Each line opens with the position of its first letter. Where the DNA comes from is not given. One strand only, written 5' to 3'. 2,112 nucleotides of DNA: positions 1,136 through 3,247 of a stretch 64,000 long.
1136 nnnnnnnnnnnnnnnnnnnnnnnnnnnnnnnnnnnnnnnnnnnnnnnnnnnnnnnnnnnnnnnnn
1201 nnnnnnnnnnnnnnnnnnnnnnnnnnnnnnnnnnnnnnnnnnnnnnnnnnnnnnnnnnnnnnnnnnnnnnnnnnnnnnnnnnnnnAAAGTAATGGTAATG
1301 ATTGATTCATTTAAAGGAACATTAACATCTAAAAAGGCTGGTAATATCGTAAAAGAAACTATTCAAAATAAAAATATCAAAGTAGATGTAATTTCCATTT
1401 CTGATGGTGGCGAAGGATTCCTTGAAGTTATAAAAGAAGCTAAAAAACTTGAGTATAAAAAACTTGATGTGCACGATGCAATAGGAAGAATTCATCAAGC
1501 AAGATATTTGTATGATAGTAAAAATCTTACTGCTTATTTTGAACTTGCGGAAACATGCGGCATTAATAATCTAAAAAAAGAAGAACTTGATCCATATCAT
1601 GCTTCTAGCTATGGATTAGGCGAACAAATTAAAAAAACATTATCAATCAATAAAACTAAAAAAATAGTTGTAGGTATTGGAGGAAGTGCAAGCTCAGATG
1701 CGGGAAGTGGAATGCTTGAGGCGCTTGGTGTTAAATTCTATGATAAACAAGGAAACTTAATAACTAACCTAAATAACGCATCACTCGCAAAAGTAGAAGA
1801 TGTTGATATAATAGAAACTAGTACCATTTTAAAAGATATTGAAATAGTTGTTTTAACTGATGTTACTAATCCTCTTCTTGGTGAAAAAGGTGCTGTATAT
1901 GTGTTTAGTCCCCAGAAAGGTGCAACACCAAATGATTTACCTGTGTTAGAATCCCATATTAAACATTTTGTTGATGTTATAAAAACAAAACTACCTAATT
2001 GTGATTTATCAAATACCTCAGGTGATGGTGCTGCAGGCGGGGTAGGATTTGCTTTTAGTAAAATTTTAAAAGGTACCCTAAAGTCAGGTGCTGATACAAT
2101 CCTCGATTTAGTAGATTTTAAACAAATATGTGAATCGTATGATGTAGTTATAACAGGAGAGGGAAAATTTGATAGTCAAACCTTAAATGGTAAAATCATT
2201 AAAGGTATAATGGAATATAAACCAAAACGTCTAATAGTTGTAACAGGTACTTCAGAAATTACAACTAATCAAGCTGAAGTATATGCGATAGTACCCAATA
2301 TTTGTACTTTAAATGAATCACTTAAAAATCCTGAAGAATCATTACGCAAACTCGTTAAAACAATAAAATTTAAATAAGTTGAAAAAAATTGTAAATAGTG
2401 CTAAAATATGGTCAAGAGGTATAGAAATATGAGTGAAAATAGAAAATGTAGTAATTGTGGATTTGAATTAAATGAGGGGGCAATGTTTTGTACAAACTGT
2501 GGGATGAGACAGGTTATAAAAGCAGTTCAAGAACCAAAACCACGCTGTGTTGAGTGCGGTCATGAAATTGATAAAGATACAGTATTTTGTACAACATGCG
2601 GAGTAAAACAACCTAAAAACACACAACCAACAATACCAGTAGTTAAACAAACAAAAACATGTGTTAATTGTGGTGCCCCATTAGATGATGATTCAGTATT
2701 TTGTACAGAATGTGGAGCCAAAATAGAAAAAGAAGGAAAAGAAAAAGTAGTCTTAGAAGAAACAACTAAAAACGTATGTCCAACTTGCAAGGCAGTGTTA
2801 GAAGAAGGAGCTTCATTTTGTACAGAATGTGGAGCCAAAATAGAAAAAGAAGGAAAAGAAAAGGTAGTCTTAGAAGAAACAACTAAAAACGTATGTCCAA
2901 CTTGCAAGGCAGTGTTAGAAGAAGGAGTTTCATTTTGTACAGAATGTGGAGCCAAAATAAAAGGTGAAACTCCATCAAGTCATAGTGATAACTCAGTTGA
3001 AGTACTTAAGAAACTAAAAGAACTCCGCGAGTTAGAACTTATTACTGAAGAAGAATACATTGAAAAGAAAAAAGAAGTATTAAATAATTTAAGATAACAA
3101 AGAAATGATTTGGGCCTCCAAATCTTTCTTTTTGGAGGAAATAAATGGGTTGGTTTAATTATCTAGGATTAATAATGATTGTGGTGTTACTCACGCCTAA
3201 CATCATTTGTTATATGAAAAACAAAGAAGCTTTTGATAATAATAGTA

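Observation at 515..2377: An FMN riboswitch controls a single ORF fusing a RibU-like ECF S component to a complete glycerate-kinase-family domain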

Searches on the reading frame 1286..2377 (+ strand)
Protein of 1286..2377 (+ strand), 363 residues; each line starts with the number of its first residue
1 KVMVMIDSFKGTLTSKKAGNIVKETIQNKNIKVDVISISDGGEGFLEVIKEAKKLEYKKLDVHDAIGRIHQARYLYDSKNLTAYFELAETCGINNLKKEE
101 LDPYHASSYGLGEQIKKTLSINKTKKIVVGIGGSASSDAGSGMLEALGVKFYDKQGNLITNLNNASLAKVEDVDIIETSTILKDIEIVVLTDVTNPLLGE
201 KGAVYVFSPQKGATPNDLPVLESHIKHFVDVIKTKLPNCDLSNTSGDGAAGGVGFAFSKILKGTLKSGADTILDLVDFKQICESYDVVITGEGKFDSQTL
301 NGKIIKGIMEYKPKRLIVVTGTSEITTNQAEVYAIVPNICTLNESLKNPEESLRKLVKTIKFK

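Call 11: search_solved_structures(query=window:1286-2377:+, max_evalue=0.001, show_alignments=2)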
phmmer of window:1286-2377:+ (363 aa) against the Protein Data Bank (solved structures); distinct sequences matched with E-value up to 0.001: 2.
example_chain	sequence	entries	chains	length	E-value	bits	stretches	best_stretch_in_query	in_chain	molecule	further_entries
3cwc_A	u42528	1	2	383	2.4e-51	178.5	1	1-359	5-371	Putative glycerate kinase 2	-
1to6_A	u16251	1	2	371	6.6e-48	167.2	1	1-320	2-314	Glycerate kinase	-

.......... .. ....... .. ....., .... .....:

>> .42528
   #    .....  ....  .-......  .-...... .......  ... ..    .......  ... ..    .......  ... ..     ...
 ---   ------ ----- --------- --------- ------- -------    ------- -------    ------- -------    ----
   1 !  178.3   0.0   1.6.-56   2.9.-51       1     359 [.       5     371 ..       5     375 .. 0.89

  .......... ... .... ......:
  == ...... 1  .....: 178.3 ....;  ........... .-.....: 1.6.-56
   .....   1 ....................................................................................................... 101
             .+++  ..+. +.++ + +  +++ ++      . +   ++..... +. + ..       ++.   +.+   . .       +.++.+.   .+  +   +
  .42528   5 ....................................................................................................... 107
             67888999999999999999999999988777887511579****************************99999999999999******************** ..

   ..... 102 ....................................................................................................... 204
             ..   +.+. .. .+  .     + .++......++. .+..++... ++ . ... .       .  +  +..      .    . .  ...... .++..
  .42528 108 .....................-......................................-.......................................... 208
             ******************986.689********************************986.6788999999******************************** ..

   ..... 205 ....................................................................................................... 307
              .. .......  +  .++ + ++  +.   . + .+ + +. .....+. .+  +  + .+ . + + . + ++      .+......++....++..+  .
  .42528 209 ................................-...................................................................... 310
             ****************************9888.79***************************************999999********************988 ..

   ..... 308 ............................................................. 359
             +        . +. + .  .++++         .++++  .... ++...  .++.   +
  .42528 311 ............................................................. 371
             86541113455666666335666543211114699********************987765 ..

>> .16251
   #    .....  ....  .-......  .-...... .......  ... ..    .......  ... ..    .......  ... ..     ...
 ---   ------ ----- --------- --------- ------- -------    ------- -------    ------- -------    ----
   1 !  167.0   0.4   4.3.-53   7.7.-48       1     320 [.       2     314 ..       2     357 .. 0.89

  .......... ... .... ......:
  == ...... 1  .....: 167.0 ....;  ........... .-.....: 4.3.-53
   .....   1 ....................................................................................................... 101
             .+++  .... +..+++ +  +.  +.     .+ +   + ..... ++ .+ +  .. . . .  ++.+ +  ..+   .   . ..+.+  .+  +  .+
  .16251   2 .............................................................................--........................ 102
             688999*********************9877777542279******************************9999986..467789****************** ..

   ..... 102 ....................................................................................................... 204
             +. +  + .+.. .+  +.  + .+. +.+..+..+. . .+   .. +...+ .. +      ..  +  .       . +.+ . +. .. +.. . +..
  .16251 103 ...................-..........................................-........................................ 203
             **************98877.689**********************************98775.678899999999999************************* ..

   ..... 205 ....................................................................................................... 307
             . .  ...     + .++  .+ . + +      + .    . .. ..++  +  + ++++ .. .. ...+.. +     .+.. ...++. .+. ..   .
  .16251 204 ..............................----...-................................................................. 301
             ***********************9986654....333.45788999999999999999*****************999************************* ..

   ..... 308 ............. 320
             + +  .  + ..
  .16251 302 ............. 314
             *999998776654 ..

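Call 39: search_dna_similar(query=window:1286-2377:+, collection=plasmids, mode=protein, max_rows=30, rows=spread)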
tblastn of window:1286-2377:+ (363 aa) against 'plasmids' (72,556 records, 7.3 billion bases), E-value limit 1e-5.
Records with a match: 259; places in all: 281; records where one place covers at least 80% of the query: 243.
Best place of each record, by identity: <60% 259.
By first word of the organism name: Pseudomonas 124; Escherichia 16; Rhizobium 13; Arthrobacter 9; Klebsiella 7; Paracoccus 7; Ensifer 7; Agrobacterium 7; Salmonella 5; Vibrio 4; and 42 more.
By predicted mobility (MOB-suite, as given by PLSDB): non-mobilizable 193; conjugative 54; mobilizable 12.
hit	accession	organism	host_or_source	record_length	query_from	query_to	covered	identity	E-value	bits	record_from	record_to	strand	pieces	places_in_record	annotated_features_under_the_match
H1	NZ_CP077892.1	Staphylococcus aureus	Homo sapiens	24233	1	353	97%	37.3%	5e-47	178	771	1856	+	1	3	glycerate kinase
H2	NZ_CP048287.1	Paenibacillus rhizovicinus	cell culture,rhizosphere soil of tomato ...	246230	1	359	99%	33.0%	5e-34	140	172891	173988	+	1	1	glycerate kinase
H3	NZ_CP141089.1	Escherichia coli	Homo sapiens,Infected Human Urine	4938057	1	361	99%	32.3%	5e-34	140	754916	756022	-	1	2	none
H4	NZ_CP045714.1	Escherichia coli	Homo sapiens,feces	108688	1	360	99%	31.8%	2e-32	135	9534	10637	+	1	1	glycerate kinase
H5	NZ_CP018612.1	Lactobacillus delbrueckii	Whole organism,environment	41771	1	355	98%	32.2%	2e-27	121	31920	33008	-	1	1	glycerate kinase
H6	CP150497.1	Salmonella enterica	-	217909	1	353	97%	31.7%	1e-29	127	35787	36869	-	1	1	glycerate kinase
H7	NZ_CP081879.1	Exiguobacterium acetylicum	Environment,soil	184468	2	304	83%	35.7%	1e-36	148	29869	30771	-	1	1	glycerate kinase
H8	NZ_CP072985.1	Lactobacillus intestinalis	Rat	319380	1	360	99%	29.6%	2e-26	117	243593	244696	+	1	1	glycerate kinase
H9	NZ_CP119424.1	Photobacterium sp. DA100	-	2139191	1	308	85%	34.4%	3e-33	137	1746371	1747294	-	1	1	none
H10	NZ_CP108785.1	Embleya sp. NBC_00888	-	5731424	2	329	90%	31.7%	2e-24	112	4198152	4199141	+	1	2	none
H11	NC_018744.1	Emticicia oligotrophica DSM 17448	warm spring water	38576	38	360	89%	31.7%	1e-22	107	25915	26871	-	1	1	glycerate kinase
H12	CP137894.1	Pseudomonas aeruginosa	Homo sapiens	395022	1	303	83%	33.8%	6e-31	131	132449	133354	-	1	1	glycerate kinase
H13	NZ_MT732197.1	Pseudomonas aeruginosa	-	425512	1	303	83%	33.8%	6e-31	131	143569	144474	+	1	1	glycerate kinase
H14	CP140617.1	Stutzerimonas stutzeri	sewage sludge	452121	1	303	83%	33.8%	6e-31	131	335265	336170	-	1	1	glycerate kinase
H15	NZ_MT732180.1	Pseudomonas aeruginosa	-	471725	1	303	83%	33.8%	6e-31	131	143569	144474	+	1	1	glycerate kinase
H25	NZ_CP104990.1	Rhizobium sp. CC-CFT758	cell culture,agricultural soil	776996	1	304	84%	29.9%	2e-23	109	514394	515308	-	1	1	glycerate kinase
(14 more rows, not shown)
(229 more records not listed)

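Call 41: get_annotated_region(hit=H1, flank=4000)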
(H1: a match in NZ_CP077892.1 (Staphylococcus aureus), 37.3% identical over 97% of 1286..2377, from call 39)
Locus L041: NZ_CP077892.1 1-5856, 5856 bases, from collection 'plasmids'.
description: Staphylococcus aureus strain 333 plasmid unnamed3
organism: Staphylococcus aureus (NCBI taxid 1280)
taxonomy: Bacteria; Bacillota; Bacilli; Bacillales; Staphylococcaceae; Staphylococcus; Staphylococcus aureus
host: -; source: Homo sapiens; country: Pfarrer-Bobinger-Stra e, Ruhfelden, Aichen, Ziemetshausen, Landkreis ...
typing (MOB-suite, as given by PLSDB): non-mobilizable
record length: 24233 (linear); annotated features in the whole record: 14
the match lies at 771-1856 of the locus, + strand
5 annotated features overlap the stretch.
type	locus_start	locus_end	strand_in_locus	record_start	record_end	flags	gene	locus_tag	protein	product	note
CDS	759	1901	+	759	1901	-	-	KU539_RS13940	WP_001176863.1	glycerate kinase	-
CDS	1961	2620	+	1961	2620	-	-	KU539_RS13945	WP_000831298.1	membrane protein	-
CDS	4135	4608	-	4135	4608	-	-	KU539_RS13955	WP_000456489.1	GyrI-like domain-containing protein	-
CDS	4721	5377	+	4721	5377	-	-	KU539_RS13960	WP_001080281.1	C39 family peptidase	-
CDS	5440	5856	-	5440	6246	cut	-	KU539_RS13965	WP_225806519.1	metallophosphoesterase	-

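Call 42: get_annotated_region(hit=H2, flank=4000)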
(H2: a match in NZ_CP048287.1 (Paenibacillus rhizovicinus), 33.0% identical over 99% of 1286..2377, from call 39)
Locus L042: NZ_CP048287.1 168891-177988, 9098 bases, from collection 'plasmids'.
description: Paenibacillus rhizovicinus strain 14171R-81 plasmid unnamed1, complete sequence
organism: Paenibacillus rhizovicinus (NCBI taxid 2704463)
taxonomy: Bacteria; Bacillota; Bacilli; Bacillales; Paenibacillaceae; Paenibacillus; Paenibacillus rhizovicinus
host: -; source: cell culture,rhizosphere soil of tomato plants; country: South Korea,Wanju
typing (MOB-suite, as given by PLSDB): non-mobilizable
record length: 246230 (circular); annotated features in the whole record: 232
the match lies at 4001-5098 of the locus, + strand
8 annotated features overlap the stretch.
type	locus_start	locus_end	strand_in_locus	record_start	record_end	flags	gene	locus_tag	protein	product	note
CDS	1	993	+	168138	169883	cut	-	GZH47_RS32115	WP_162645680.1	dihydroxy-acid dehydratase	-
CDS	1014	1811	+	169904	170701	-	-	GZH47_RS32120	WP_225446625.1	SDR family NAD(P)-dependent oxidoreductase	-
CDS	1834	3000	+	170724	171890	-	-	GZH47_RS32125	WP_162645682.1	M20/M25/M40 family metallo-hydrolase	-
CDS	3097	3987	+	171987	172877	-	-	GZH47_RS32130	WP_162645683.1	fumarylacetoacetate hydrolase family protein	-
CDS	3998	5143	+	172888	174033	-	-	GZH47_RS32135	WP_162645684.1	glycerate kinase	-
CDS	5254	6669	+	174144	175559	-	-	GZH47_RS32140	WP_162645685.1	FAD-linked oxidase C-terminal domain-containing protein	-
CDS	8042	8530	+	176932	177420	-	-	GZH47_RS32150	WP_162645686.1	hypothetical protein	-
CDS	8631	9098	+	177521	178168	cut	-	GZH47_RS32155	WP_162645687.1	hypothetical protein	-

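Call 43: get_annotated_region(hit=H5, flank=4000)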
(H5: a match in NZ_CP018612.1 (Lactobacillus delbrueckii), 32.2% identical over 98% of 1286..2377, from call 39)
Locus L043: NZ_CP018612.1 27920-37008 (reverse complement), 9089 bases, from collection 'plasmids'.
description: Lactobacillus delbrueckii subsp. indicus strain JCM 15610 plasmid pLD01, complete sequence
organism: Lactobacillus delbrueckii (NCBI taxid 249265)
taxonomy: Bacteria; Bacillota; Bacilli; Lactobacillales; Lactobacillaceae; Lactobacillus; Lactobacillus delbrueckii
host: -; source: Whole organism,environment; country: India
typing (MOB-suite, as given by PLSDB): non-mobilizable
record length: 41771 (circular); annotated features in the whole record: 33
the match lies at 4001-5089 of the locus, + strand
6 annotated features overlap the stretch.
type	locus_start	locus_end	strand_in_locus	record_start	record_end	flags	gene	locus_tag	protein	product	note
CDS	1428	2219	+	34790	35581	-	-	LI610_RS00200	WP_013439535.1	AAA family ATPase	-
CDS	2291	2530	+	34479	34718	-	-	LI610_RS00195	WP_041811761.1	hypothetical protein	-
CDS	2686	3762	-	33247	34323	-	xerS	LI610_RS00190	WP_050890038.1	tyrosine recombinase XerS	GO:0015074 - DNA integration [Evidence IEA]; GO:0006310 - DNA recombination [Evidence IEA]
CDS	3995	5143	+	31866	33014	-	-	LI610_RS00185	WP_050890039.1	glycerate kinase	-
CDS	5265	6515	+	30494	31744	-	-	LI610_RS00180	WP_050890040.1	DUF2325 domain-containing protein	-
CDS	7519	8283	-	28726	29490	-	-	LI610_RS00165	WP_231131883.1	RNA-guided endonuclease TnpB family protein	-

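Call 44: get_annotated_region(hit=H8, flank=4000)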
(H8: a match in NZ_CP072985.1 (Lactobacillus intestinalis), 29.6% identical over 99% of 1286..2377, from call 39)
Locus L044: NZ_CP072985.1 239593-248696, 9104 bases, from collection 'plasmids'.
description: Lactobacillus intestinalis strain DSM 6629 plasmid unnamed2
organism: Lactobacillus intestinalis (NCBI taxid 151781)
taxonomy: Bacteria; Bacillota; Bacilli; Lactobacillales; Lactobacillaceae; Lactobacillus; Lactobacillus intestinalis
host: -; source: Rat; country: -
typing (MOB-suite, as given by PLSDB): non-mobilizable
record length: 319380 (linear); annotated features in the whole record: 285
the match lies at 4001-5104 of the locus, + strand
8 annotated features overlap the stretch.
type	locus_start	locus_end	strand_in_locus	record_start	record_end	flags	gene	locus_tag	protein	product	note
CDS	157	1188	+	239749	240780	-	-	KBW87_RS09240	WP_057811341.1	putative sulfate exporter family transporter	-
CDS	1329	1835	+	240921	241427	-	-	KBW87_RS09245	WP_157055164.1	hypothetical protein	-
CDS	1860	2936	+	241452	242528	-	-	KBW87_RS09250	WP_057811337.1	hypothetical protein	-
CDS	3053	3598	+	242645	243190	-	-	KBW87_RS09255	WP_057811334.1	hypothetical protein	-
CDS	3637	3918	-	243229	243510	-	-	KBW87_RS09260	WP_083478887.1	SemiSWEET family transporter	-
CDS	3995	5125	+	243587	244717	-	-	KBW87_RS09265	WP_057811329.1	glycerate kinase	-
CDS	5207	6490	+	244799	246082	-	-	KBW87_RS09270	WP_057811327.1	phosphatidylserine decarboxylase family protein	-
CDS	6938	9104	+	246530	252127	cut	-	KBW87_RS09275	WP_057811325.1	YSIRK-type signal peptide-containing protein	-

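Call 60: get_annotated_region(hit=H7, flank=3000)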
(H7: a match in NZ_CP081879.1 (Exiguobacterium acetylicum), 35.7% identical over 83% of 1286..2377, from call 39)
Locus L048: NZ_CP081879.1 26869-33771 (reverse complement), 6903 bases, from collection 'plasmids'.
description: Exiguobacterium acetylicum strain UTDF19-27C plasmid p1-UTDF19-27C, complete sequence
organism: Exiguobacterium acetylicum (NCBI taxid 41170)
taxonomy: Bacteria; Bacillota; Bacilli; Bacillales; ; Exiguobacterium; Exiguobacterium acetylicum
host: -; source: Environment,soil; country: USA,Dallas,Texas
typing (MOB-suite, as given by PLSDB): mobilizable; relaxase MOBP
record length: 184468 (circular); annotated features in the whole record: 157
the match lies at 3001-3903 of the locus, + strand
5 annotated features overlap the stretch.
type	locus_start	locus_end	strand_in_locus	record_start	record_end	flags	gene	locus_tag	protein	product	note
CDS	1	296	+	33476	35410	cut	mngA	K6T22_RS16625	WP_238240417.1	PTS 2-O-a-mannosyl-D-glycerate transporter subunit IIABC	GO:0009401 - phosphoenolpyruvate-dependent sugar phosphotransferase system [Evidence IEA]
CDS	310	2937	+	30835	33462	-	-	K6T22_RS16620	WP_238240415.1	glycoside hydrolase family 38 C-terminal domain-containing protein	GO:0006013 - mannose metabolic process [Evidence IEA]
CDS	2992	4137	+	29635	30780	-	-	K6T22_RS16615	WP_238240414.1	glycerate kinase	-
CDS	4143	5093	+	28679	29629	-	manA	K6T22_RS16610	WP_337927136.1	mannose-6-phosphate isomerase, class I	GO:0005975 - carbohydrate metabolic process [Evidence IEA]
CDS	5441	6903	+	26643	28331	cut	-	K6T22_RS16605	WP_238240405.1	Ig-like domain-containing protein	-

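Call 61: get_annotated_region(hit=H10, flank=3000)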
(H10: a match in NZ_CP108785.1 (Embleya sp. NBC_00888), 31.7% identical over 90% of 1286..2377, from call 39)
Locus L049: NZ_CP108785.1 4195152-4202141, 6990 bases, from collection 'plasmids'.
description: Embleya sp. NBC_00888 plasmid unnamed1, complete sequence
organism: Embleya sp. NBC_00888 (NCBI taxid 2975960)
taxonomy: Bacteria; Actinomycetota; Actinomycetes; Kitasatosporales; Streptomycetaceae; Embleya; Embleya sp. NBC 00888
host: -; source: -; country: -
typing (MOB-suite, as given by PLSDB): mobilizable; relaxase MOBP
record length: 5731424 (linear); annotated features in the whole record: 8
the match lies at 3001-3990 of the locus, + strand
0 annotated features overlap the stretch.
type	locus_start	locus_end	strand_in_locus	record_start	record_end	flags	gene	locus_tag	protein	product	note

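Call 62: get_annotated_region(hit=H11, flank=3000)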
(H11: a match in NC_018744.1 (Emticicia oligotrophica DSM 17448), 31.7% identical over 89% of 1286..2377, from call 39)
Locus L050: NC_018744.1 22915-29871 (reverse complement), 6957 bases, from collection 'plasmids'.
description: Emticicia oligotrophica DSM 17448 plasmid pEMTOL04, complete sequence
organism: Emticicia oligotrophica DSM 17448 (NCBI taxid 929562)
taxonomy: Bacteria; Bacteroidota; Cytophagia; Cytophagales; Leadbetterellaceae; Emticicia; Emticicia oligotrophica; Emticicia oligotrophica DSM 17448
host: -; source: warm spring water; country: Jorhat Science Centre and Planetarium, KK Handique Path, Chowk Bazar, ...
typing (MOB-suite, as given by PLSDB): non-mobilizable
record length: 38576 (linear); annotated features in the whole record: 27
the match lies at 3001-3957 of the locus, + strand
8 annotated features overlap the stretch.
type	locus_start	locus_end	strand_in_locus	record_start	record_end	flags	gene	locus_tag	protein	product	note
CDS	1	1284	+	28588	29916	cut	-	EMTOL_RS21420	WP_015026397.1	trehalase family glycosidase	GO:0005991 - trehalose metabolic process [Evidence IEA]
CDS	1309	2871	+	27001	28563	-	-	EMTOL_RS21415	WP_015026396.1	sodium transporter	-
CDS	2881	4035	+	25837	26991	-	-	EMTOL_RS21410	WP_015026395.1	glycerate kinase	-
CDS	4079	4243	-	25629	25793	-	-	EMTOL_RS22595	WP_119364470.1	alpha-L-fucosidase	GO:0005975 - carbohydrate metabolic process [Evidence IEA]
CDS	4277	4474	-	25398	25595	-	-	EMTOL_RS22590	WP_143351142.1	hypothetical protein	-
CDS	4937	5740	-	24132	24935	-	-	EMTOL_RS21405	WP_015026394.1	alpha/beta hydrolase-fold protein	-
CDS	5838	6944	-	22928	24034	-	-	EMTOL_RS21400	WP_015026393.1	alcohol dehydrogenase catalytic domain-containing protein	-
CDS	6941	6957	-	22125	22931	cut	-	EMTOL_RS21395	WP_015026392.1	phytanoyl-CoA dioxygenase family protein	-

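Call 63: get_annotated_region(hit=H12, flank=3000)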
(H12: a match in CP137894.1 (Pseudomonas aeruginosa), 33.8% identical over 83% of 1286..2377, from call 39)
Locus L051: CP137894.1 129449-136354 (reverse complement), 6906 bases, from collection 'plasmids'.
description: Pseudomonas aeruginosa strain R11-08 plasmid pR11-08, complete sequence
organism: Pseudomonas aeruginosa (NCBI taxid 287)
taxonomy: Bacteria; Pseudomonadota; Gammaproteobacteria; Pseudomonadales; Pseudomonadaceae; Pseudomonas; Pseudomonas aeruginosa
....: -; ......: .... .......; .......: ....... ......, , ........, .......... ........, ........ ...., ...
typing (MOB-suite, as given by PLSDB): non-mobilizable; replicon IncU,rep_cluster_1115; mating-pair formation MPF_I
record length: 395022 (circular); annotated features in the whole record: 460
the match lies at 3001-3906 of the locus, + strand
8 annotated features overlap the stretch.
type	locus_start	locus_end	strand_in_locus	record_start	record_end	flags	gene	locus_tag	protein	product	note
CDS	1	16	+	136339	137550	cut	-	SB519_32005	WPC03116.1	hypothetical protein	-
CDS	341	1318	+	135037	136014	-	-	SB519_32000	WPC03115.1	hypothetical protein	-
CDS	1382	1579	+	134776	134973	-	-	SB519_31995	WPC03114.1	hypothetical protein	-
CDS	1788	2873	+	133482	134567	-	-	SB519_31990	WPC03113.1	sugar diacid recognition domain-containing protein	-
CDS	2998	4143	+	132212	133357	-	-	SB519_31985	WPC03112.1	glycerate kinase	-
CDS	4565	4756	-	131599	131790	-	-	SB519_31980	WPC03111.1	hypothetical protein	-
CDS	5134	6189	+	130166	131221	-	-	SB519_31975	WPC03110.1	prepilin-type N-terminal cleavage/methylation domain-containing protein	-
CDS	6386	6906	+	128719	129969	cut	-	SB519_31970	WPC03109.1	TerD family protein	-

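Call 64: get_annotated_region(hit=H25, flank=3000)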
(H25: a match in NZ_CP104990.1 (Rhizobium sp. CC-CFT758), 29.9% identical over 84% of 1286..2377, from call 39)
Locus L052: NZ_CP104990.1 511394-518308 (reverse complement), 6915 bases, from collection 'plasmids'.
description: Rhizobium sp. CC-CFT758 plasmid unnamed2, complete sequence
organism: Rhizobium sp. CC-CFT758 (NCBI taxid 2926709)
taxonomy: Bacteria; Pseudomonadota; Alphaproteobacteria; Hyphomicrobiales; Rhizobiaceae; Rhizobium; Rhizobium sp. CC-CFT758
host: -; source: cell culture,agricultural soil; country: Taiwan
typing (MOB-suite, as given by PLSDB): non-mobilizable
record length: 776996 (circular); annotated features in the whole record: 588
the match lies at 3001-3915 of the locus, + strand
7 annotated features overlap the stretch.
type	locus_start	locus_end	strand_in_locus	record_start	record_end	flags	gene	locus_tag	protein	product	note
CDS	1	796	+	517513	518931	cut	-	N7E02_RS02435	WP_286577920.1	S8 family serine peptidase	-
CDS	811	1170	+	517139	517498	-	-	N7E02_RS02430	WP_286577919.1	hypothetical protein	-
CDS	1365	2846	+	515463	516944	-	-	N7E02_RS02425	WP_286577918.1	SLC13 family permease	GO:0055085 - transmembrane transport [Evidence IEA]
CDS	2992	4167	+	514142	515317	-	-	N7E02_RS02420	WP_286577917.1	glycerate kinase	-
CDS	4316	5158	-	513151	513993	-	-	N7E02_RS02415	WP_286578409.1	GntR family transcriptional regulator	GO:0006355 - regulation of DNA-templated transcription [Evidence IEA]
CDS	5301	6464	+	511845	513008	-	-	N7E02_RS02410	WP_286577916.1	C45 family peptidase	-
CDS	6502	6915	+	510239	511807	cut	-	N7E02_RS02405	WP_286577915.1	ABC transporter substrate-binding protein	-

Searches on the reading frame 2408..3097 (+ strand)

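Call 31: search_protein_families(library=pfam, proteins=[window:2408-3097:+], max_evalue=0.001)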
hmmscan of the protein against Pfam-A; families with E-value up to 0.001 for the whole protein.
window:2408-3097:+ (229 aa): 10 families
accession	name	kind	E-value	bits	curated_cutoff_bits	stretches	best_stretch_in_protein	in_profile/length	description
PF12773.13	DZR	-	5.1e-35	119.8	27.3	4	85-142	1-45/45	Double zinc ribbon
PF13240.11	Zn_Ribbon_1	-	8e-31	105.4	25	5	85-105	2-22/23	zinc-ribbon domain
PF13248.11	Zn_ribbon_3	-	8.6e-31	104.8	27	5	81-106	1-26/26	zinc-ribbon domain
PF17032.10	Zn_ribbon_15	-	2.6e-16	60.6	28.9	0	154-181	46-73/73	zinc-ribbon family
PF24460.1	DUF7575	-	6.8e-15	54.6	28.5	0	44-65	3-24/28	Domain of unknown function (DUF7575)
PF18912.6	DZR_2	-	1.9e-09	37.7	27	0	122-146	22-47/56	Double zinc ribbon domain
PF14446.12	Prok-RING_1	-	1.2e-07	32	29.1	0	82-105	4-29/54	Prokaryotic RING finger family 1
PF24273.1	TRASH_HVO_1752_C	-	2.9e-05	24.6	27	0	98-132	3-37/47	HVO_1752, C-terminal TRASH domain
PF14803.11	Zn_ribbon_Nudix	-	0.00027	21.2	25.6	0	98-130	2-31/34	Nudix N-terminal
PF23208.1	zf_C2H2_ZNF598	-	0.0007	20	27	0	122-132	6-16/34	ZNF598 C2H2 zinc finger domain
